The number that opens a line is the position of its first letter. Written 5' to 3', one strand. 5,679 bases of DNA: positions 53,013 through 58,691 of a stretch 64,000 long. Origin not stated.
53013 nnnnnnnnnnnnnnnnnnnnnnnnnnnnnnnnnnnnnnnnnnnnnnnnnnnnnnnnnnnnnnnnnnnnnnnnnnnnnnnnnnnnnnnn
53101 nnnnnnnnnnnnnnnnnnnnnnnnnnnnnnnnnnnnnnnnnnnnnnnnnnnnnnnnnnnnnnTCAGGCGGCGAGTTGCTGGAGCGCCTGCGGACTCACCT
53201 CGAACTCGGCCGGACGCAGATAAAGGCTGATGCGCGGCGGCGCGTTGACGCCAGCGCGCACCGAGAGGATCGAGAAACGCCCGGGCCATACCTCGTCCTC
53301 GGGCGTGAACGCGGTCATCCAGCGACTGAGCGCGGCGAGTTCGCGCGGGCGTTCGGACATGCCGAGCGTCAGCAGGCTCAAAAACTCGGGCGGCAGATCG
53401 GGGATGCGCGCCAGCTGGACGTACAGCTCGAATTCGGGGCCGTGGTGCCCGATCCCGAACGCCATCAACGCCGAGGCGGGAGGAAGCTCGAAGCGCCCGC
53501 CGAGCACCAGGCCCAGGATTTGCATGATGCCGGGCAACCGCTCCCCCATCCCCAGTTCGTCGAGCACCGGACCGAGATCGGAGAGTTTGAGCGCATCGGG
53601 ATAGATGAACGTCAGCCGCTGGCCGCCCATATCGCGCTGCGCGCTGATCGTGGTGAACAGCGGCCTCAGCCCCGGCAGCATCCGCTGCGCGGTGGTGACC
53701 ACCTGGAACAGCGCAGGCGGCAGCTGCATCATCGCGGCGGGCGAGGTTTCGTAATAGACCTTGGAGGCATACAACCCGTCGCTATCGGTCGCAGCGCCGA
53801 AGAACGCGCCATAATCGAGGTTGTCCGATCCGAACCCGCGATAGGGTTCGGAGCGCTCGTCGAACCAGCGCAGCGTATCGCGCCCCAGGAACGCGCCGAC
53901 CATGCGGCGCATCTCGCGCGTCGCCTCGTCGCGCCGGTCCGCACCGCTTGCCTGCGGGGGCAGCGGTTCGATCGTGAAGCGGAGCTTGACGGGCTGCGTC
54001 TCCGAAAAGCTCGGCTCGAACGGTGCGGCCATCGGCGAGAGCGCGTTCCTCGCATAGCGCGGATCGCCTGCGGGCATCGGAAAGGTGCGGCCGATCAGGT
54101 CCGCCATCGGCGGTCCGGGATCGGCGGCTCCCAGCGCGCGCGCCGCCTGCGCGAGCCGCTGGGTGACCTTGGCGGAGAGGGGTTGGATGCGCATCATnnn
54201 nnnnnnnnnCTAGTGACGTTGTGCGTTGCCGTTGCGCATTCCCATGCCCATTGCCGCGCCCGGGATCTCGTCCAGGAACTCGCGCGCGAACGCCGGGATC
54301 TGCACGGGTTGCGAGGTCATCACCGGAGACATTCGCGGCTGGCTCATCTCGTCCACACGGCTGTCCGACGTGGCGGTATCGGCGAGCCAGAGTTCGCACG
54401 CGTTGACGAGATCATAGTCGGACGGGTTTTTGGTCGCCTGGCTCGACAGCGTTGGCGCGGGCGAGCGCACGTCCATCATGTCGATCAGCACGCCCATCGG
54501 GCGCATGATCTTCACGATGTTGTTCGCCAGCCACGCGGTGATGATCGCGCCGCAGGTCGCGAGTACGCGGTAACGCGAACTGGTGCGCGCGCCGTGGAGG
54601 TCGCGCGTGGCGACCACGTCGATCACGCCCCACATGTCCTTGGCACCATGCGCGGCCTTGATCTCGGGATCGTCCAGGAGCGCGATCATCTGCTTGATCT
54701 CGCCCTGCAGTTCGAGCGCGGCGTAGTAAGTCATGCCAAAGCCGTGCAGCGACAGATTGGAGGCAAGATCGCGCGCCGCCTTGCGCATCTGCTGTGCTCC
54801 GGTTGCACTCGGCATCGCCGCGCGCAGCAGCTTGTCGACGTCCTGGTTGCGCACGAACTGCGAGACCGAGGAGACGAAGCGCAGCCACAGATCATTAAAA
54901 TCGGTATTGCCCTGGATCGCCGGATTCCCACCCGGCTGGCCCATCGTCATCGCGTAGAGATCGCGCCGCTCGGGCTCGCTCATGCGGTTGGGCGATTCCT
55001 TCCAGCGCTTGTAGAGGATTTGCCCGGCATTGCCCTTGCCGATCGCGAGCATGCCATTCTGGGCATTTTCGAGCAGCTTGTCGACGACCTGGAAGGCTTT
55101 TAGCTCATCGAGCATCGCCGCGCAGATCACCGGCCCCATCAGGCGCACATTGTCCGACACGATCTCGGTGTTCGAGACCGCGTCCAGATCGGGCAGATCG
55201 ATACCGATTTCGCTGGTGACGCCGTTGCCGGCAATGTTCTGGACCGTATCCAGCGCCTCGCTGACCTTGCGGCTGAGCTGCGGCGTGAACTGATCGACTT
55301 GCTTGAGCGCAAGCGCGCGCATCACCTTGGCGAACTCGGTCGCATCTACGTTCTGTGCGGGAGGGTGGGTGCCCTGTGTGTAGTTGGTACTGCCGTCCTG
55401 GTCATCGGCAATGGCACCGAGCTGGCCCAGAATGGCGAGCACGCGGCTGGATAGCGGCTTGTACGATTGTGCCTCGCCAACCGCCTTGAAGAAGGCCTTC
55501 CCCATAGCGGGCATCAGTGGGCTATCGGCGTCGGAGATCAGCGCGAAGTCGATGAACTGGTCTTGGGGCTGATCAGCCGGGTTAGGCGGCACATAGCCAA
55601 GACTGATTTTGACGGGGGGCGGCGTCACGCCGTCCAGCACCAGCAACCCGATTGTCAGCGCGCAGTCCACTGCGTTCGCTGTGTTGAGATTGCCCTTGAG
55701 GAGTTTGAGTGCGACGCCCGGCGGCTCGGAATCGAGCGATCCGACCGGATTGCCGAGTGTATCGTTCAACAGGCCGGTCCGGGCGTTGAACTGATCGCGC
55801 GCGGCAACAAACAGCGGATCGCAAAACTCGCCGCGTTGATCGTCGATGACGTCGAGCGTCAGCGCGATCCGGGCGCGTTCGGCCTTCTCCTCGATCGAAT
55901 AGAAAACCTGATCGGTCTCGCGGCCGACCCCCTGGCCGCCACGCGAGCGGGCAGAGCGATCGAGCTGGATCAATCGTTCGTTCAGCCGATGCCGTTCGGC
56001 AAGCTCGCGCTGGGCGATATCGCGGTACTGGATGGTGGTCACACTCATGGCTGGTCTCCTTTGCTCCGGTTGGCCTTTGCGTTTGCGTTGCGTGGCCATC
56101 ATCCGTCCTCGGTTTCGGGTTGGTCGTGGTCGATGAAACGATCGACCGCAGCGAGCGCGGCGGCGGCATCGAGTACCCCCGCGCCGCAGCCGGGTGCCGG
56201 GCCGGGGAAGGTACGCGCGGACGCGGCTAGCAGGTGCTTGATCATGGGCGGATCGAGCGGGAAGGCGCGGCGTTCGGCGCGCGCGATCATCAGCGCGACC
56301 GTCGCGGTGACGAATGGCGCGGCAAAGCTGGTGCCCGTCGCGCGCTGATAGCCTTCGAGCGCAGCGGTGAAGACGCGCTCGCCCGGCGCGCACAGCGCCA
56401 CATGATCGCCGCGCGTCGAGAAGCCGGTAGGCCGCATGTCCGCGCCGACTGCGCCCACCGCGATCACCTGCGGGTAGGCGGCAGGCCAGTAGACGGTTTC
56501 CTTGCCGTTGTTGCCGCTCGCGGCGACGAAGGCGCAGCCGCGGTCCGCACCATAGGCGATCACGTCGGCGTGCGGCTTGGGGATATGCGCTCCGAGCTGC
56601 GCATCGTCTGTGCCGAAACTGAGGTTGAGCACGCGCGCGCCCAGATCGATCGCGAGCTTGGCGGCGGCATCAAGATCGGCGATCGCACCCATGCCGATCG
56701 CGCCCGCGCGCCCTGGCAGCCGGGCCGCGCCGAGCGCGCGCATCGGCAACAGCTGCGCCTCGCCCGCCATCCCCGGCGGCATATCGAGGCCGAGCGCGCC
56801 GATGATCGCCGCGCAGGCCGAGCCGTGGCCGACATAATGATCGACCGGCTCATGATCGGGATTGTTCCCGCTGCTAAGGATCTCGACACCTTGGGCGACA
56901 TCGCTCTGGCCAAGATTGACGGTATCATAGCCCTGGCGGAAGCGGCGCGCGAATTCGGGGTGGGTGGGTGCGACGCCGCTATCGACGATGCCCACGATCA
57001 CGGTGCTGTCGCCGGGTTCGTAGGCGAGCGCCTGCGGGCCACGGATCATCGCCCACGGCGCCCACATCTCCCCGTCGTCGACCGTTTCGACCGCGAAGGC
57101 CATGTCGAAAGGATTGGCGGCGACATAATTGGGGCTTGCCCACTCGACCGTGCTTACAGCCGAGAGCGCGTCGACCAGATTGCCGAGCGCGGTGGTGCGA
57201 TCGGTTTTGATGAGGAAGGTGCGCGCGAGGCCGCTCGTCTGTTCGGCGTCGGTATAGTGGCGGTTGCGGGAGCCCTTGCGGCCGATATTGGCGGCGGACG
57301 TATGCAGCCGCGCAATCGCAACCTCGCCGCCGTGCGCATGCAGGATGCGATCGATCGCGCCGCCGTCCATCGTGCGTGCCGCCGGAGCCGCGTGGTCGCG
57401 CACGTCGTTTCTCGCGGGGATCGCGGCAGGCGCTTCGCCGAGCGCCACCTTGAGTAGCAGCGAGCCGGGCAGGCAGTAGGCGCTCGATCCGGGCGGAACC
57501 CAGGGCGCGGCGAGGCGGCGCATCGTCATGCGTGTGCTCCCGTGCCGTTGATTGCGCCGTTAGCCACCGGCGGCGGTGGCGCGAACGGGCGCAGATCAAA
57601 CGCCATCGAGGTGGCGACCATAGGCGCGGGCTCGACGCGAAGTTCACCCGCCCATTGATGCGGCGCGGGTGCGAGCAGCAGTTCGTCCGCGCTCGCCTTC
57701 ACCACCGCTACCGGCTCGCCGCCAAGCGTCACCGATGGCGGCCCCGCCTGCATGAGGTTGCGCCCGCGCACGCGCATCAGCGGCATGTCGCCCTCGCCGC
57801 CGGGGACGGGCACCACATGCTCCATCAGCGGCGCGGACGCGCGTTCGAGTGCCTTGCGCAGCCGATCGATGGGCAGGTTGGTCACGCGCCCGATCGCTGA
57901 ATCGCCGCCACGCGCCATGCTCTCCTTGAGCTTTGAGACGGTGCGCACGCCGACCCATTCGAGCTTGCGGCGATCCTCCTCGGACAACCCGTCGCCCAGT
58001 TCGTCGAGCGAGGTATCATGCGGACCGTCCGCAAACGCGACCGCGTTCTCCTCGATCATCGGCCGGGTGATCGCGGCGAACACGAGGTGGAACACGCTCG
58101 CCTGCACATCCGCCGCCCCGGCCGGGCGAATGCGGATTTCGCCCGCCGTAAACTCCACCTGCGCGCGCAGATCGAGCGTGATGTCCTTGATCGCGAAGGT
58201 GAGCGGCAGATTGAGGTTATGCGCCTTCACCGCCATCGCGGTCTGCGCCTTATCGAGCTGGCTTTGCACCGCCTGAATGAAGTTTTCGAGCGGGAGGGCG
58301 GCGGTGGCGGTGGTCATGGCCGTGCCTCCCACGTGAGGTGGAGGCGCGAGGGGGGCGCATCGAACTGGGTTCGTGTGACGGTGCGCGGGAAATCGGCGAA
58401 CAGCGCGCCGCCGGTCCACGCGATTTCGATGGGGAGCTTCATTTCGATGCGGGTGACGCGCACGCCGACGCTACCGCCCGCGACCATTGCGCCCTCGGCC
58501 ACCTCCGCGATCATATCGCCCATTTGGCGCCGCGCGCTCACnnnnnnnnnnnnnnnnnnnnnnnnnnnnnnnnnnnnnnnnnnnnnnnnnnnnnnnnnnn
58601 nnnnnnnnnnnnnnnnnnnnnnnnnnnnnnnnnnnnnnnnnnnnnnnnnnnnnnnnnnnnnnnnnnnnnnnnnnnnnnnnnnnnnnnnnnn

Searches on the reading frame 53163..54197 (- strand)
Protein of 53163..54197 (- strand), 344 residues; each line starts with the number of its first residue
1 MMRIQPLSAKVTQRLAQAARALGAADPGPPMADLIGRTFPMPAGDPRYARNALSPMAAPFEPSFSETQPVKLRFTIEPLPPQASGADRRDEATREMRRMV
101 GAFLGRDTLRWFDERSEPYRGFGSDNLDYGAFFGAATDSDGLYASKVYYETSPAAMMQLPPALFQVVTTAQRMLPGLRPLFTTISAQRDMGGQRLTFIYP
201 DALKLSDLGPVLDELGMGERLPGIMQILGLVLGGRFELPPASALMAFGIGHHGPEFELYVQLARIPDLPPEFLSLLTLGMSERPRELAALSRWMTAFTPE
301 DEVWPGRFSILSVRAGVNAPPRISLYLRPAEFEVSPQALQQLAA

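Call 7: search_protein_families(library=pfam, proteins=[window:53163-54197:-], max_evalue=0.01)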
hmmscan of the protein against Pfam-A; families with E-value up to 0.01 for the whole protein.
window:53163-54197:- (344 aa): 0 families

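Call 10: search_protein_families(library=padloc, proteins=[window:53163-54197:-], max_evalue=0.01)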
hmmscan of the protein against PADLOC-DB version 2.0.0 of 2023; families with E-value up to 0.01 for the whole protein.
window:53163-54197:- (344 aa): 0 families

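Call 11: search_protein_families(library=ncbifam, proteins=[window:53163-54197:-], max_evalue=0.01)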
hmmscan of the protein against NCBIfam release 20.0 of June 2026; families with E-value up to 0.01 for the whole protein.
window:53163-54197:- (344 aa): 0 families

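Call 21: search_protein_families(library=phrogs, proteins=[window:53163-54197:-], max_evalue=0.01)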
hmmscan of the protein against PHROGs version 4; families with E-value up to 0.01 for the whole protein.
window:53163-54197:- (344 aa): 0 families

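Call 76: search_solved_structures(query=window:53163-54197:-, max_evalue=10)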
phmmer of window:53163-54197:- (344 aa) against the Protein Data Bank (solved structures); distinct sequences matched with E-value up to 10: 2.
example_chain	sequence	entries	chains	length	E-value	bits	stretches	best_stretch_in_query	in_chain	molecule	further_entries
3lfp_A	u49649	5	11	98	1.1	12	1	223-273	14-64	Csp231I C protein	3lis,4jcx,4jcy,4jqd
2o4v_A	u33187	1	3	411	1.7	11.4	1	103-133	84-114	Porin P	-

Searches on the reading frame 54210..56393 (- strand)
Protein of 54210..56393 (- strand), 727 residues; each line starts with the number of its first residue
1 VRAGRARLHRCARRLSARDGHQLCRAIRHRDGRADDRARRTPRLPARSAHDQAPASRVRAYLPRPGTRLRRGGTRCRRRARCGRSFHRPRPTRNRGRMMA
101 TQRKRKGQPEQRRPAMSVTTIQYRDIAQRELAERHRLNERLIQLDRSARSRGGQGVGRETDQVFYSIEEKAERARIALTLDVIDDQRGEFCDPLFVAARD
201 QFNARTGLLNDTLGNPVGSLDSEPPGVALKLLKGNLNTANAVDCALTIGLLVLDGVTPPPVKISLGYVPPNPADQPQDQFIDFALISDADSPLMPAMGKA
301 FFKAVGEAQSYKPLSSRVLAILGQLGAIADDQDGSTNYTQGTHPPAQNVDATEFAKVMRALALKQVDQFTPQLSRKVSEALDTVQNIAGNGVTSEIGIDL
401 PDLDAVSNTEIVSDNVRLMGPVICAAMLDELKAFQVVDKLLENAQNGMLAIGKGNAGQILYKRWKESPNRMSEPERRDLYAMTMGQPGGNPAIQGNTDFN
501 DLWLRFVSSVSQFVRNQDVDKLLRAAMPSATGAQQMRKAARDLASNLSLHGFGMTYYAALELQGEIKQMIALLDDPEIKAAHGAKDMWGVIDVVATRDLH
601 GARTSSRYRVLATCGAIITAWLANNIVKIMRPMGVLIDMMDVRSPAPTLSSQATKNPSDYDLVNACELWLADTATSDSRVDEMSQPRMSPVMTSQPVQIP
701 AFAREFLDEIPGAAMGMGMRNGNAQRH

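Call 7: search_protein_families(library=pfam, proteins=[window:54210-56393:-], max_evalue=0.01)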
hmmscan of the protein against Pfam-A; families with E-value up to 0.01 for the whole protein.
window:54210-56393:- (727 aa): 0 families

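Call 10: search_protein_families(library=padloc, proteins=[window:54210-56393:-], max_evalue=0.01)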
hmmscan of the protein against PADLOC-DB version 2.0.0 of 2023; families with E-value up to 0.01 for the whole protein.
window:54210-56393:- (727 aa): 0 families

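Call 11: search_protein_families(library=ncbifam, proteins=[window:54210-56393:-], max_evalue=0.01)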
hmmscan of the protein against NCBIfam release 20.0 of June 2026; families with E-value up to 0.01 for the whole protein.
window:54210-56393:- (727 aa): 0 families

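Call 21: search_protein_families(library=phrogs, proteins=[window:54210-56393:-], max_evalue=0.01)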
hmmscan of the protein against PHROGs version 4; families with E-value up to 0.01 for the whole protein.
window:54210-56393:- (727 aa): 0 families

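Call 75: search_solved_structures(query=window:54210-56102:-, max_evalue=10)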
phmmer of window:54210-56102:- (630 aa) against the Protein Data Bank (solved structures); distinct sequences matched with E-value up to 10: 2.
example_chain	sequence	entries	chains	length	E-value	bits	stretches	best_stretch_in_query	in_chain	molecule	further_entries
4alz_A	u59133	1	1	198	0.12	14.2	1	405-482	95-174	YOP PROTEINS TRANSLOCATION PROTEIN D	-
8ke8_A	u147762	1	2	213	0.88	11.4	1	191-225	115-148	NalC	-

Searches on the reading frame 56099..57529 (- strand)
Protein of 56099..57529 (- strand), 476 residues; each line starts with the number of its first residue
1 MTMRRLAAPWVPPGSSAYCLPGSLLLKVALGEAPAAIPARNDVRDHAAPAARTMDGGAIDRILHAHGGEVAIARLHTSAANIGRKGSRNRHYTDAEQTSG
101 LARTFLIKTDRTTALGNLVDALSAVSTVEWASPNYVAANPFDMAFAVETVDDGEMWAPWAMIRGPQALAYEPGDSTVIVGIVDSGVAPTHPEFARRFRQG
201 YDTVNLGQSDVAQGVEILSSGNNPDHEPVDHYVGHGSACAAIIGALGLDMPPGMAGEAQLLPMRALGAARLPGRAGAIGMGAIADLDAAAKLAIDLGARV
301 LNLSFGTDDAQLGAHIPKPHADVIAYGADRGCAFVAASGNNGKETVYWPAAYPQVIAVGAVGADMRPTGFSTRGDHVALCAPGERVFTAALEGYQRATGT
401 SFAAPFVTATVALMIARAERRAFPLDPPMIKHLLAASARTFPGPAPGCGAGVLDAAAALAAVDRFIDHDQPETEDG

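Call 7: search_protein_families(library=pfam, proteins=[window:56099-57529:-], max_evalue=0.01)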
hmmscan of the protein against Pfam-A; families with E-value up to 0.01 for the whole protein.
window:56099-57529:- (476 aa): 1 family
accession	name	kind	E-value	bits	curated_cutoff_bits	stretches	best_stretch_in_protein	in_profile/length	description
PF00082.27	Peptidase_S8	-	1.9e-35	123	21.8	1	175-451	2-288/288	Subtilase family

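Call 10: search_protein_families(library=padloc, proteins=[window:56099-57529:-], max_evalue=0.01)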
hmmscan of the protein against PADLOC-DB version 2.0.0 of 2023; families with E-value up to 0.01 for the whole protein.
window:56099-57529:- (476 aa): 2 families
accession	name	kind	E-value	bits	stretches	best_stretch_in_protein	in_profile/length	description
PDLC03014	subtilase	-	3e-13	48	1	173-438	170-376/391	-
PDLC02197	IetS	-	3.9e-07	26.7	1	396-439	492-536/749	-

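Call 11: search_protein_families(library=ncbifam, proteins=[window:56099-57529:-], max_evalue=0.01)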
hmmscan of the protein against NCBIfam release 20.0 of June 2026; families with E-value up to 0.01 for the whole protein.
window:56099-57529:- (476 aa): 6 families
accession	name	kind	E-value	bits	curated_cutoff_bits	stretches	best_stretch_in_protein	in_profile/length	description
TIGR03921.1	T7SS_mycosin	equivalog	2.7e-39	135.3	278.75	1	177-462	15-288/353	type VII secretion-associated serine protease mycosin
NF033595.1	denti_PrtP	equivalog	1.5e-22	80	300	2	322-438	357-478/606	dentilisin complex serine proteinase subunit PrtP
TIGR03895.1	protease_PatA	subfamily_domain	2e-20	73.1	421.05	1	285-440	45-202/606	PatA/PatG family cyanobactin maturation protease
NF049966.1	QH_SP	equivalog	6.2e-11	42.1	165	1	179-420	2-197/219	subtilisin-like serine protease QhpE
NF042956.1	IteS_antiphage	equivalog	0.0013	17.1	900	0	393-438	487-533/747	S8 family anti-phage peptidase IteS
NF051851.1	AtpSerPepEprS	equivalog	0.0096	14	1700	0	379-417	281-320/988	autotransporter serine peptidase EprS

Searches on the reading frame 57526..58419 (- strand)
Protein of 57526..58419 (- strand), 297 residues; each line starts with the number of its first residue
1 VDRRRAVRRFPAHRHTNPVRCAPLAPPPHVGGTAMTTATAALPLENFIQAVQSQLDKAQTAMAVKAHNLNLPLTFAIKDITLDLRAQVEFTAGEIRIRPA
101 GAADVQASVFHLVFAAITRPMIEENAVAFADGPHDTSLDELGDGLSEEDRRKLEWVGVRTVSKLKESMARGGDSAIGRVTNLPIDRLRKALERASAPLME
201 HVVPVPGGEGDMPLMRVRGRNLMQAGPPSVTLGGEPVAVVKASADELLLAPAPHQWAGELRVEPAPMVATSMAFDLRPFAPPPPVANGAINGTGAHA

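Call 7: search_protein_families(library=pfam, proteins=[window:57526-58419:-], max_evalue=0.01)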
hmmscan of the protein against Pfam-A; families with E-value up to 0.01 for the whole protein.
window:57526-58419:- (297 aa): 1 family
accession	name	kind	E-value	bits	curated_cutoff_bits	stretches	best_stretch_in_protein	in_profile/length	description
PF19631.4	Trypco2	-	0.0013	19.4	24.2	1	43-91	2-44/78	Trypsin-co-occurring domain 2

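Call 10: search_protein_families(library=padloc, proteins=[window:57526-58419:-], max_evalue=0.01)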
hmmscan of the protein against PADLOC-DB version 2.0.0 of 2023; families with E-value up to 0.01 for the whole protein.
window:57526-58419:- (297 aa): 0 families

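Call 11: search_protein_families(library=ncbifam, proteins=[window:57526-58419:-], max_evalue=0.01)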
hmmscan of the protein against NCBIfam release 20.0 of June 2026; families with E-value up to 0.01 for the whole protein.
window:57526-58419:- (297 aa): 0 families

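Call 21: search_protein_families(library=phrogs, proteins=[window:57526-58419:-], max_evalue=0.01)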
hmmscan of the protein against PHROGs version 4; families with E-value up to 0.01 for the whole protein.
window:57526-58419:- (297 aa): 0 families

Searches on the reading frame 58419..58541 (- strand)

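Call 19: search_protein_families(library=pfam, proteins=[window:58419-58541:-], max_evalue=1)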
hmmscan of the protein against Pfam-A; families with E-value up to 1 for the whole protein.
window:58419-58541:- (41 aa): 1 family
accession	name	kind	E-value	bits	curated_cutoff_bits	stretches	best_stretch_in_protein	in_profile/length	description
PF21571.2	ArgZ-like_C_1st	-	0.096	13.1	27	1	7-33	32-58/84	Arginine dihydrolase ArgZ-like, C-terminal, first region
